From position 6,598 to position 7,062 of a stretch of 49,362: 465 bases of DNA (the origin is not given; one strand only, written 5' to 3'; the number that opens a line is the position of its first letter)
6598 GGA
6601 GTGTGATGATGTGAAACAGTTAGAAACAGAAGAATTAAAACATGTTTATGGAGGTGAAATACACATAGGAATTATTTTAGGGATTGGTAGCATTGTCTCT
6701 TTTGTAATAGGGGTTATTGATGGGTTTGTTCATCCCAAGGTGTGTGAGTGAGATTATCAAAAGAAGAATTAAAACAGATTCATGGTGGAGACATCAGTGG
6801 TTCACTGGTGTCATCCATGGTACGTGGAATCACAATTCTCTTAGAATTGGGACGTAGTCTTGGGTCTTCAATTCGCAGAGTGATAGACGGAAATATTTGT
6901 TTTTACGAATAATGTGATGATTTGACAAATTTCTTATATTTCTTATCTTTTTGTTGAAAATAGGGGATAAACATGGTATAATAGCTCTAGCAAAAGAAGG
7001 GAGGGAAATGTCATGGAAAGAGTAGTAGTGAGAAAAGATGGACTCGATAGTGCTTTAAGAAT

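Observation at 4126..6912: Unlisted two-peptide double-glycine bacteriocin-like locus behind a C39-ABC exporter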

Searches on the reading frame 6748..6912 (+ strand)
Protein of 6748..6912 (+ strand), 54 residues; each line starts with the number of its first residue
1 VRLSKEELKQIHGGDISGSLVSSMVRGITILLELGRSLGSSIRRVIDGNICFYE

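Call 3: search_protein_families(library=pfam, proteins=[window:6748-6912:+], max_evalue=1)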
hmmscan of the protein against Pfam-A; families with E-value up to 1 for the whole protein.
window:6748-6912:+ (54 aa): 1 family
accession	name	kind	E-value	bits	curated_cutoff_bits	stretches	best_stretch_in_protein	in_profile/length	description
PF10439.15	Bacteriocin_IIc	-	0.024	15.1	27.1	1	3-28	7-32/59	Bacteriocin class II with double-glycine leader peptide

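Call 4: search_protein_families(library=ncbifam, proteins=[window:6748-6912:+], max_evalue=1)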
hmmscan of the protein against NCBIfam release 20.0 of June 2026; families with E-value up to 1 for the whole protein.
window:6748-6912:+ (54 aa): 1 family
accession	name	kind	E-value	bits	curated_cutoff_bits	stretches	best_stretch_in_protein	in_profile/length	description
NF047798.1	leader_Chryseo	domain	0.001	19.2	23.5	1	3-14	7-18/18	bacteriocin-like protein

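Call 5: find_homologous_proteins(query=window:6748-6912:+, max_evalue=10)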
Query window:6748-6912:+ (54 aa): 12 proteins with E <= 10 among 12 candidates.
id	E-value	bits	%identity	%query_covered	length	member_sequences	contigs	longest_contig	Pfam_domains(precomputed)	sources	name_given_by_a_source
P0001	6.4e-26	106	100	100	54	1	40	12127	-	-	-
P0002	1.5e-20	89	81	100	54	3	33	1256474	-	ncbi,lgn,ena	-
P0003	1.6e-20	89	81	100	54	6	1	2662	-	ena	-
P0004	3.0e-19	85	78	100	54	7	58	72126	-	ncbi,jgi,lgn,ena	jgi:hypothetical protein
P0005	9.1e-19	83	80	94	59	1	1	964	-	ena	-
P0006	2.7e-18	82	76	100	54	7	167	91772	-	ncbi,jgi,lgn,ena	-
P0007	4.1e-18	81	76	100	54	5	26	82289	-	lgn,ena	-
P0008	6.1e-16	75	76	94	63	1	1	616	-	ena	-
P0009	6.5e-9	53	67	83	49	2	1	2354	-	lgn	-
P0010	5.6e-8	50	60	98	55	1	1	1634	-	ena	-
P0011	1.3e-7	49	53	93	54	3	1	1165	-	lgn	-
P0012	1.2e-4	40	50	94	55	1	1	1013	-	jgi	-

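Call 9: find_encoding_contigs(protein=P0002, flank=8000, max_places=4)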
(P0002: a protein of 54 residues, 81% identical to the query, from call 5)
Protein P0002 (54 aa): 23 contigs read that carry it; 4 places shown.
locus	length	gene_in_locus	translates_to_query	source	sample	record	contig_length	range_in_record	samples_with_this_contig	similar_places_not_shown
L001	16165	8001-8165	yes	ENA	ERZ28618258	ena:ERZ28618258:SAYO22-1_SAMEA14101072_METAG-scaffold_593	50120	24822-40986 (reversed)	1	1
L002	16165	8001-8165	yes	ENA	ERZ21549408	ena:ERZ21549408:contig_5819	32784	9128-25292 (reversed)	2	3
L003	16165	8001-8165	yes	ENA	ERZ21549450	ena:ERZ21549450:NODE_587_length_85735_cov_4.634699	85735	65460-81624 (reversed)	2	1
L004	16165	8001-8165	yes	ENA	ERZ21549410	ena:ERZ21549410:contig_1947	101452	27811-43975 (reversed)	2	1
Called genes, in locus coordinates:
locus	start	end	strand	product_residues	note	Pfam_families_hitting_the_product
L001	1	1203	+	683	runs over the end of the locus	PF03816:LytR_cpsA_psr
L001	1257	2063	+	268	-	PF02535:Zip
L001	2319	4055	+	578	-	PF07973:tRNA_SAD, PF00587:tRNA-synt_2b, PF03129:HGTP_anticodon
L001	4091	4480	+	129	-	PF14071:YlbD_coat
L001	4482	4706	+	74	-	PF14003:YlbE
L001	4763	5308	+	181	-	PF03602:Cons_hypoth95, PF05175:MTS (faint), PF02086:MethyltransfD12 (faint), PF09445:Methyltransf_15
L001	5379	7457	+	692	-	PF03412:Peptidase_C39, PF00005:ABC_tran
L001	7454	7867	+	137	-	-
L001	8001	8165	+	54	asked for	-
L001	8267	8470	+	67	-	PF01165:Ribosomal_S21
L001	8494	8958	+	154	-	PF09424:YqeY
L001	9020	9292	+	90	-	-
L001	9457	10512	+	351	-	PF00318:Ribosomal_S2, PF07498:Rho_N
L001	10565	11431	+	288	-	PF25025:EF-Ts_N (weak), PF00889:EF_TS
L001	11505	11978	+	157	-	-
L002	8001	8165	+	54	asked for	-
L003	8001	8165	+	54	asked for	-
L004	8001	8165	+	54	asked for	-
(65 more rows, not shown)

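Call 10: find_encoding_contigs(protein=P0006, flank=8000, max_places=4)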
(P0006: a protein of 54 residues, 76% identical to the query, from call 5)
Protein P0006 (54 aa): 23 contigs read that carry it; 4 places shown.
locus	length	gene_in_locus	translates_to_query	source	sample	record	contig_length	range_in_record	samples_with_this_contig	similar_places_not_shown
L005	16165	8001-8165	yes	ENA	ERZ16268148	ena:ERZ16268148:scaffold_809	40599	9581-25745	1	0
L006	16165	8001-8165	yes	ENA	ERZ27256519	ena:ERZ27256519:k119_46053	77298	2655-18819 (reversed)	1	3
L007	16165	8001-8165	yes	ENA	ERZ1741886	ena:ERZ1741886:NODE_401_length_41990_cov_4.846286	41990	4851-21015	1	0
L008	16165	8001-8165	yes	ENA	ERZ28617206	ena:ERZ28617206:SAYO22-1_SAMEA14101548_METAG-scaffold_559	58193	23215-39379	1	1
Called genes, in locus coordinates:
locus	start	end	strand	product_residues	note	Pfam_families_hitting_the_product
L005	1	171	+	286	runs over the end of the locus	-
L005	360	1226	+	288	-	-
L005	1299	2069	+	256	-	PF02535:Zip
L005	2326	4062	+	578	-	PF07973:tRNA_SAD, PF00587:tRNA-synt_2b, PF03129:HGTP_anticodon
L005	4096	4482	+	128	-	PF14071:YlbD_coat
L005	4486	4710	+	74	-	PF14003:YlbE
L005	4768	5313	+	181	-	PF03602:Cons_hypoth95, PF09445:Methyltransf_15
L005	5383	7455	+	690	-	PF03412:Peptidase_C39, PF13529:Peptidase_C39_2 (faint), PF00005:ABC_tran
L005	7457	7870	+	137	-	-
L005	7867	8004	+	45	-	-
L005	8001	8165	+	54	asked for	-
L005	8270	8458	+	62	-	PF01165:Ribosomal_S21 (weak)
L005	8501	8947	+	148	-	PF09424:YqeY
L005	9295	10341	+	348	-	PF00318:Ribosomal_S2, PF07498:Rho_N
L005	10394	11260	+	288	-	PF25025:EF-Ts_N (weak), PF00889:EF_TS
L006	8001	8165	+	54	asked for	-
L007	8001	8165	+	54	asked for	-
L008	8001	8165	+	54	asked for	-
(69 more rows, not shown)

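Call 12: find_encoding_contigs(protein=P0011, flank=8000, max_places=3)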
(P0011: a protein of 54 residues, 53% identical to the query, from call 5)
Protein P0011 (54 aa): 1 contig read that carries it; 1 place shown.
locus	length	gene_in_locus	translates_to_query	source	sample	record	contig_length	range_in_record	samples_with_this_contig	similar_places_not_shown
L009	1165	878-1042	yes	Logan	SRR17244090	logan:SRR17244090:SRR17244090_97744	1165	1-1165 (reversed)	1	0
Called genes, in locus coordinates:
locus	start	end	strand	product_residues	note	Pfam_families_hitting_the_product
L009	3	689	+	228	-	?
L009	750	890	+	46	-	-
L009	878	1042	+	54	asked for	-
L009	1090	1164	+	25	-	?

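Call 13: find_encoding_contigs(protein=P0009, flank=8000, max_places=3)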
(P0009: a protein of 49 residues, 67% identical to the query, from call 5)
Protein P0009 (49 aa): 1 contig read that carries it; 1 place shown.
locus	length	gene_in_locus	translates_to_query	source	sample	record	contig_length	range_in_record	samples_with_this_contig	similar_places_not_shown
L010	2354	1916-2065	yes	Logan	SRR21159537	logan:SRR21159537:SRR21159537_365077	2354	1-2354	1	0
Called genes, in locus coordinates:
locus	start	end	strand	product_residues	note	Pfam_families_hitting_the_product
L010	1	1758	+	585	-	?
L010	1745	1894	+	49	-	-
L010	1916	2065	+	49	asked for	-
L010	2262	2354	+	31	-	?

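Call 14: find_encoding_contigs(protein=P0012, flank=8000, max_places=3)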
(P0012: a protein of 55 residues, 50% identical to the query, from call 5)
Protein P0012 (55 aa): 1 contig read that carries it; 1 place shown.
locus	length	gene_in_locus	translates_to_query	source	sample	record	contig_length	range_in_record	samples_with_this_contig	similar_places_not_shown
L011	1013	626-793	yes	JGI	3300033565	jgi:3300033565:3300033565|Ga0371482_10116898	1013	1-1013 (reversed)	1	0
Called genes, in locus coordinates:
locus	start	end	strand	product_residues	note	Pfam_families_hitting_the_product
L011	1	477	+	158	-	?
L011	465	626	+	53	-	-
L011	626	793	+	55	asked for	-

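Call 19: find_related_loci(query=A3, collection=genome_contigs, flank=6000)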
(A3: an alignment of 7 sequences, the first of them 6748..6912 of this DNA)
Query A3 (54 aa) in genome_contigs; peptide patterns used: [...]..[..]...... (x = any residue, [..] = any of these).
35 stretches matched a pattern; 17 encode a relative of the query (tblastn E <= 1e-3); 17 distinct loci.
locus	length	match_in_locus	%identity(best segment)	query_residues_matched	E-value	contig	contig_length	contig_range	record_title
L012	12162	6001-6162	83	1-54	6e-26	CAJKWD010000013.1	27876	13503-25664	MAG TPA_asm: uncultured Acholeplasmataceae bacterium isolate ERR321581-bin.27 genome assembly, contig: NODE_952_length_2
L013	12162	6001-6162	81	1-54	1e-25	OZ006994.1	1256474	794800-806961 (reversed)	MAG: uncultured Bacilli bacterium isolate pooled_s19794.ctg025098c_hifiasm_circ MAG genome assembly, chromosome: 1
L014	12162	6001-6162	81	1-54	1e-25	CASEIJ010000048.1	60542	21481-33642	uncultured Mycoplasmatota bacterium isolate SI.T10.metabat-bins.87 genome assembly, contig: SI.T10.metabat-bins.87.fa_k1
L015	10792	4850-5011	76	1-54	9e-24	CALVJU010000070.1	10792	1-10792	MAG: uncultured Bacilli bacterium isolate E11__bin86 genome assembly, contig: E11__k127_5724325, whole genome shotgun se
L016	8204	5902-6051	58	3-51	2e-14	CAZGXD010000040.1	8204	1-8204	MAG TPA_asm: uncultured Muribaculaceae bacterium isolate binchicken_co157_473 genome assembly, contig: NODE_21493_length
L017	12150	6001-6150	60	3-51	7e-14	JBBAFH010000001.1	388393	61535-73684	MAG: Bacilli bacterium isolate SO_2017_LW2_38 scaffold_17_c1_LW138R_2017, whole genome shotgun sequence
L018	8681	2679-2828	60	3-51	7e-14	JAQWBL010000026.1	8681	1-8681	MAG: Bacilli bacterium isolate STF2_219 NODE_25864_length_8681_cov_4.269698_Sandtown_F2, whole genome shotgun sequence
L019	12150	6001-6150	54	2-51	8e-14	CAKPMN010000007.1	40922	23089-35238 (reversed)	MAG: uncultured Bacilli bacterium isolate REFINED_METABAT215_TOP10_CONTIGS_1500_ASSEMBLY_K77_MERGED__Hadza_PheChl_Fiber-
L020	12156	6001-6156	50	1-51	5e-12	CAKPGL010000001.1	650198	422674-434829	MAG: uncultured Bacilli bacterium isolate REFINED_METABAT215_TOP10_CONTIGS_1500_ASSEMBLY_K77_MERGED__Hadza_MoBio_hadza-I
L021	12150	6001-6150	46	3-51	5e-11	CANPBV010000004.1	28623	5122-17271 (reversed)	MAG TPA_asm: uncultured Tenericutes bacterium isolate SRR15604531_bin.56_metawrap_v1.3_MAG genome assembly, contig: NODE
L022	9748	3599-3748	54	3-51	2e-10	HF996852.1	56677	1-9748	Clostridium sp. CAG:710 genomic scaffold, scf26, whole genome shotgun sequence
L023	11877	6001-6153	51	3-51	2e-10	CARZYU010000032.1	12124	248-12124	MAG TPA_asm: uncultured Bacilli bacterium isolate MGBC142690 genome assembly, contig: MGBC142690.32, whole genome shotgu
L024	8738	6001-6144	56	5-51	2e-10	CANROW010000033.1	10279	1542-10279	MAG: uncultured Bacilli bacterium isolate Lapin-020__bin10 genome assembly, contig: Lapin-020__NODE_9563_length_10279_co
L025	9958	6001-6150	46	3-51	4e-10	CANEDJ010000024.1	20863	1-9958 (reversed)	MAG TPA_asm: uncultured Tenericutes bacterium isolate SRR19981122_bin.17_metawrap_v1.3_MAG genome assembly, contig: NODE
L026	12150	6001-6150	46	3-51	8e-10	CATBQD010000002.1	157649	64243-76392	MAG: uncultured Bacilli bacterium isolate extra-SRR5927706.69_1677798363 genome assembly, contig: NODE_36_length_157649_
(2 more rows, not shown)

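Call 34: search_protein_representatives(alignment_id=A3)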
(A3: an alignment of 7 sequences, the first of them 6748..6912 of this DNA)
Query: 7 sequences, 54 profile positions. Proteins with E-value up to 0.001 (for the whole library): 348; up to 1e-10: 52; up to 1e-30: 0. The best 150 are listed.
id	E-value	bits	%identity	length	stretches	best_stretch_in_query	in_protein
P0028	2.6e-18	81.7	-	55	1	2-54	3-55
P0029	1.9e-17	79.0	-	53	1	1-53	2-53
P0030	1.6e-16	76.0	-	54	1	1-54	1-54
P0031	6.0e-16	74.1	-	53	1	1-54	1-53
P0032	1.2e-15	73.2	-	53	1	1-52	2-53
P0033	1.5e-15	72.9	-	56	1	1-53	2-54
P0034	4.0e-15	71.5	-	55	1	3-53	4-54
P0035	4.1e-15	71.5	-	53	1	1-54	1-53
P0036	7.7e-15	70.6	-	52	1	2-52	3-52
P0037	8.5e-15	70.5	-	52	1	1-52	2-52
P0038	1.5e-14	69.7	-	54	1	2-53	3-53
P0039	2.2e-14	69.2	-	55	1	1-53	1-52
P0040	2.5e-14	69.0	-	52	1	1-53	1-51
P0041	2.8e-14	68.8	-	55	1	2-53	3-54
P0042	5.4e-14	67.9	-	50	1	1-52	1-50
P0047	5.3e-13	64.7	-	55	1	1-54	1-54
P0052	2.3e-12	62.7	-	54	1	2-54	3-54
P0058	1.1e-11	60.5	-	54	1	2-53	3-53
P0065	2.9e-11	59.1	-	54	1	6-54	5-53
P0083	1.2e-10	57.2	-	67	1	2-54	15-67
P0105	7.5e-10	54.6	-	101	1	3-52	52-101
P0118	1.5e-09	53.7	-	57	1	3-54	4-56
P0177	3.6e-08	49.2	-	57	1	2-54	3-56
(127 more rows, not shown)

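Call 38: list_cluster_members(proteins=[P0028, P0031, P0040, P0047, P0052, P0058, P0065, P0083, P0118, P0177])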
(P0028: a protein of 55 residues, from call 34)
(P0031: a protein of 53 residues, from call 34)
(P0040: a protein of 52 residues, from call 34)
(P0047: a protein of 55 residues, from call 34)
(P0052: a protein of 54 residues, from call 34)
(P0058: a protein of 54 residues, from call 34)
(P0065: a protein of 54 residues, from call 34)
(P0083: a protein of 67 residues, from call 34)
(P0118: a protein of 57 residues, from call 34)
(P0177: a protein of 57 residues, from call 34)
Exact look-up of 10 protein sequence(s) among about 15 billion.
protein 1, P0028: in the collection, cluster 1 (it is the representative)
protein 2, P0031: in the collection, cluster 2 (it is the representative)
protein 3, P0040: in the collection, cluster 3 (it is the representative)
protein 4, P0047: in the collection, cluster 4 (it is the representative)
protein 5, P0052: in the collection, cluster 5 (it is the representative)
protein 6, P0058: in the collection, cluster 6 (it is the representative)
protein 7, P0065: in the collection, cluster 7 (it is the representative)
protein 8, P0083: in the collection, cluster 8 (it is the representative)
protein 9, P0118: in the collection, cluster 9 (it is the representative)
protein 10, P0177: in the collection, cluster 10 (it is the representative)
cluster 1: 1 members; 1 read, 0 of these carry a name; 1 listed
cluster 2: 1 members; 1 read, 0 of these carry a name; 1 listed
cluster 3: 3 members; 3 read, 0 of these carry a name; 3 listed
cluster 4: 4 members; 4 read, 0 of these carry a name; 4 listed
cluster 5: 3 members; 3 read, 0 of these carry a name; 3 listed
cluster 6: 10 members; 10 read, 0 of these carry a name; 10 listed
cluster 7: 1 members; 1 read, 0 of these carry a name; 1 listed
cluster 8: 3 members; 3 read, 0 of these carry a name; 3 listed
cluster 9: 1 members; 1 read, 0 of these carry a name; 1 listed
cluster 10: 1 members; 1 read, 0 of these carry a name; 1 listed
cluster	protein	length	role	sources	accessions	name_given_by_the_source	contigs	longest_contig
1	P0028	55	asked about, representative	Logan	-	-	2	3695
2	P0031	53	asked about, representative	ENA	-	-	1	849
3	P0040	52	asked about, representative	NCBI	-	-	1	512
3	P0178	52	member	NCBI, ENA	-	-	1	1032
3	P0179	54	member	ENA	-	-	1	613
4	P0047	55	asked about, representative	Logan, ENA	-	-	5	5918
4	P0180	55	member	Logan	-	-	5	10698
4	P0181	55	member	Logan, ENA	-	-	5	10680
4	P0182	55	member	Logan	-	-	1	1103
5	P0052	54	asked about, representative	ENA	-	-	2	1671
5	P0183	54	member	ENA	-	-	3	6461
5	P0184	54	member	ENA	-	-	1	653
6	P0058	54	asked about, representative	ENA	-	-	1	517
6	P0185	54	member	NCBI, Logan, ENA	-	-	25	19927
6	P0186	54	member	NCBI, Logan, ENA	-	-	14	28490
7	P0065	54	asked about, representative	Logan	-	-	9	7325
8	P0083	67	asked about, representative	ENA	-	-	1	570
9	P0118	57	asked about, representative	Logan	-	-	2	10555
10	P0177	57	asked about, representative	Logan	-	-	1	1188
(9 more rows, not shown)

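Call 40: find_encoding_contigs(protein=P0186, flank=7000, max_places=3)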
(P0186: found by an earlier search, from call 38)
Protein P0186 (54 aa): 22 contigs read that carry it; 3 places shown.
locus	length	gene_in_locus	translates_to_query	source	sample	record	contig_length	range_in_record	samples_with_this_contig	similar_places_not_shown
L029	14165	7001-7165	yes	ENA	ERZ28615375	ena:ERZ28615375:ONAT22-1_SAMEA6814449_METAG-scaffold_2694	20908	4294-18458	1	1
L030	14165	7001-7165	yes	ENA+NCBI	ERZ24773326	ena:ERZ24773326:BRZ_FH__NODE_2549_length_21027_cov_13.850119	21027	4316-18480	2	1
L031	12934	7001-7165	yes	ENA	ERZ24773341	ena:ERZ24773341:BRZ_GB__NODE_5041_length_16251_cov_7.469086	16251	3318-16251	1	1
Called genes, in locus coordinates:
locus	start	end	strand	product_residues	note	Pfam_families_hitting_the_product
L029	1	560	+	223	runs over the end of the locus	PF04542:Sigma70_r2, PF04545:Sigma70_r4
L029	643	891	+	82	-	PF12844:HTH_19, PF13560:HTH_31 (weak), PF13443:HTH_26, PF01381:HTH_3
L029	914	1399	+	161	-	PF03862:SpoVAC_SpoVAEB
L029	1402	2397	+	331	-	PF07451:SpoVAD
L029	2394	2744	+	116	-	PF03862:SpoVAC_SpoVAEB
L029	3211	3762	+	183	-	PF00702:Hydrolase, PF13419:HAD_2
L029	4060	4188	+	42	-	-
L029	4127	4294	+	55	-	-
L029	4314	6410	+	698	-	PF03412:Peptidase_C39, PF00664:ABC_membrane, PF00005:ABC_tran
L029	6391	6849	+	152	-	-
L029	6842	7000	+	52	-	-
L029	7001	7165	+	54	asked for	-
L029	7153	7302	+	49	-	-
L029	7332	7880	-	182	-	PF01327:Pep_deformylase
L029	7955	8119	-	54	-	-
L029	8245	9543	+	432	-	PF09587:PGA_cap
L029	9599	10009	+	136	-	PF00768:Peptidase_S11, PF13354:Beta-lactamase2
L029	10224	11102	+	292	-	PF02811:PHP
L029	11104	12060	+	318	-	PF01041:DegT_DnrJ_EryC1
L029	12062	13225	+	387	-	PF01041:DegT_DnrJ_EryC1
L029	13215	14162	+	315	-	-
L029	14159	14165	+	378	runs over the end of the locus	-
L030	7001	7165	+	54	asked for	-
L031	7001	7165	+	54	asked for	-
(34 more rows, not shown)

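Call 41: find_encoding_contigs(protein=P0180, flank=7000, max_places=2)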
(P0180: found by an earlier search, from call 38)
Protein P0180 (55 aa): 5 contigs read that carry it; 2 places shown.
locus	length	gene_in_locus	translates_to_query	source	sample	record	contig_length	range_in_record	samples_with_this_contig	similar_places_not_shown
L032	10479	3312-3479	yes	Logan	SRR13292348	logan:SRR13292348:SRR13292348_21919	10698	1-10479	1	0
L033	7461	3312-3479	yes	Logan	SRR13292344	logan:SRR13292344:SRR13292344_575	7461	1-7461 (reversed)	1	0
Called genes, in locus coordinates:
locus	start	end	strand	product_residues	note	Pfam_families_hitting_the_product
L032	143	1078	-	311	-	PF00781:DAGK_cat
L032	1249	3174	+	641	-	PF03412:Peptidase_C39, PF00664:ABC_membrane, PF20720:nSTAND3 (weak), PF00005:ABC_tran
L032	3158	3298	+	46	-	-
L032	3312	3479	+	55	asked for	-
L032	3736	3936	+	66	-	PF01165:Ribosomal_S21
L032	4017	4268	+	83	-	PF07873:YabP (weak)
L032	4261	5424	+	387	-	PF06898:YqfD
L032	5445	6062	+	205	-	PF04892:VanZ-LLP1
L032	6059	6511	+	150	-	PF02130:YbeY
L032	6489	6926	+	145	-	PF01219:DAGK_prokar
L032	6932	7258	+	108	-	PF01219:DAGK_prokar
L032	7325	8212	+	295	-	PF00009:GTP_EFTU, PF01926:MMR_HSR1, PF02421:FeoB_N, PF03193:RsgA_GTPase (faint), PF04548:AIG1 (weak), PF10662:PduV-EutP (weak), PF00350:Dynamin_N (weak), PF07650:KH_2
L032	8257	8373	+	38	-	-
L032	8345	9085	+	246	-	PF11967:RecO_N, PF02565:RecO_C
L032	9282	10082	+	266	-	-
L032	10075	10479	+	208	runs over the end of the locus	?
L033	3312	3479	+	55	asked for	-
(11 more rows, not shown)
